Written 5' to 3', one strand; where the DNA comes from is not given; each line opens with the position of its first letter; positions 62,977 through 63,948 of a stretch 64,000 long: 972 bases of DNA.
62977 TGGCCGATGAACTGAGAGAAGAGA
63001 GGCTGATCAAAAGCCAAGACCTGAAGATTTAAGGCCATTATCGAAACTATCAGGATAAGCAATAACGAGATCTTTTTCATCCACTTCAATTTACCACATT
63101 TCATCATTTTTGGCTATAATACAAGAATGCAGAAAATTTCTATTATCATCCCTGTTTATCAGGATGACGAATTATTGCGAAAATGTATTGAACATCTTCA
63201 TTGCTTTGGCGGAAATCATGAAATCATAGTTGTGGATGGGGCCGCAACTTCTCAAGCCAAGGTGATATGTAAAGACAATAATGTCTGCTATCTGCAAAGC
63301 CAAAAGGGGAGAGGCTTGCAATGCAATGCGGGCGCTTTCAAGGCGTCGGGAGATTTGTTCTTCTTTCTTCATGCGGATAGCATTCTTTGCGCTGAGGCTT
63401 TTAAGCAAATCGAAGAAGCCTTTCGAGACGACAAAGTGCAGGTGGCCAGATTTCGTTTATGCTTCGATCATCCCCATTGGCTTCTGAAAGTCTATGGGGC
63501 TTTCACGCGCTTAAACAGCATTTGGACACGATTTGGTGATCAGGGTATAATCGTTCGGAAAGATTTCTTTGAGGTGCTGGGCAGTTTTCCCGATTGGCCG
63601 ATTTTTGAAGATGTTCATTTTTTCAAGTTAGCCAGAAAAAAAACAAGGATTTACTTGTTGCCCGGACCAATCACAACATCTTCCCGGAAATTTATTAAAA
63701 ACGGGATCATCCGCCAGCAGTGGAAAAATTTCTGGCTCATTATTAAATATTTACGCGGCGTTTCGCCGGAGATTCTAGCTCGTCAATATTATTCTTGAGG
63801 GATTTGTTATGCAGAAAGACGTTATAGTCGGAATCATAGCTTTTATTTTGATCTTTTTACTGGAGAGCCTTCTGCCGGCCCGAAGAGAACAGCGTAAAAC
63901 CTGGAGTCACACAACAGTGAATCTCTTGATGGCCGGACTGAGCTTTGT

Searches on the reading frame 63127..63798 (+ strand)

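Call 31: search_protein_families(library=ncbifam, proteins=[window:63127-63798:+], max_evalue=0.0001)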
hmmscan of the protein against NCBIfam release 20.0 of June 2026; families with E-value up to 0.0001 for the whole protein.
window:63127-63798:+ (223 aa): 7 families
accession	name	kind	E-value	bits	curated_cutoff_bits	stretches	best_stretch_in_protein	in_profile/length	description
TIGR04283.1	glyco_like_mftF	equivalog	1.9e-65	220.5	182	1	4-221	1-221/221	TIGR04283 family arsenosugar biosynthesis glycosyltransferase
TIGR03111.1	glyc2_xrt_Gpos1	hypoth_equivalog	2.5e-07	29.9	363.95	1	3-103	50-160/439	TIGR03111 family XrtG-associated glycosyltransferase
NF007482.0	PRK10073.1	equivalog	1.4e-06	27.6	423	1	2-108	6-119/334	glycosyltransferase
TIGR03965.1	mycofact_glyco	equivalog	1.1e-05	24.5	280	1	2-107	74-187/467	mycofactocin biosynthesis glycosyltransferase MftF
TIGR03937.1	PgaC_IcaA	equivalog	5.6e-05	22.3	422.3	1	2-102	45-153/407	poly-beta-1,6-N-acetyl-D-glucosamine synthase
NF050050.1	ProtGlycPglI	equivalog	7e-05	22.3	500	1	1-95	1-104/306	GalNAc(5)-diNAcBac-PP-undecaprenol beta-1,3-glucosyltransferase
TIGR04440.1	glyco_TIGR04440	domain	7.9e-05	22.5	70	1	4-59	2-63/215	TIGR00180 family glycosyltransferase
